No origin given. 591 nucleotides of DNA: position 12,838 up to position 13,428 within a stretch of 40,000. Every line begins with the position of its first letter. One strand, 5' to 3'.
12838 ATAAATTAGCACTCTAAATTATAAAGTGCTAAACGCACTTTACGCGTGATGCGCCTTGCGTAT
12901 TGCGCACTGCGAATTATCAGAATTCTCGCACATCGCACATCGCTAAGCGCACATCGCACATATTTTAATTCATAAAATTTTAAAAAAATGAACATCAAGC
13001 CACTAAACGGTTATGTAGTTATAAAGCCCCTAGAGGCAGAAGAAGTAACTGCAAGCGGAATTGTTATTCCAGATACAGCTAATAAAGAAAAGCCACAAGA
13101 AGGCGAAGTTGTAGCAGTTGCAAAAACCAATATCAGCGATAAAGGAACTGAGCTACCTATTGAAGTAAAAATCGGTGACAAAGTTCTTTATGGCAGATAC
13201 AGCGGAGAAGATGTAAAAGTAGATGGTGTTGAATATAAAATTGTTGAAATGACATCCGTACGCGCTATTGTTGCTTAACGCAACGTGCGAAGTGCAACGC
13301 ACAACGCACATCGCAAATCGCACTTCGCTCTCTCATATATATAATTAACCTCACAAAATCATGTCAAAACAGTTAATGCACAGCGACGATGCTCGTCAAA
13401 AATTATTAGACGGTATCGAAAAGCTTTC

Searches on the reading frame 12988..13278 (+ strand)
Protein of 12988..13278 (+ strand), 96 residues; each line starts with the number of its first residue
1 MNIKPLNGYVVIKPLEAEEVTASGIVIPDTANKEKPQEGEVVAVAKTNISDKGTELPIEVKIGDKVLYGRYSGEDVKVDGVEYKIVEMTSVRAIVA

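Call 58: search_protein_families(library=pfam, proteins=[window:12988-13278:+], max_evalue=0.001)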
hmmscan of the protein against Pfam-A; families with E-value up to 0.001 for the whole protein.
window:12988-13278:+ (96 aa): 1 family
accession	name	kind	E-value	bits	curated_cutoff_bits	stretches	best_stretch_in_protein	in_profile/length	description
PF00166.26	Cpn10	-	2.5e-27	95.2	21.1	1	2-94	1-92/93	Chaperonin 10 Kd subunit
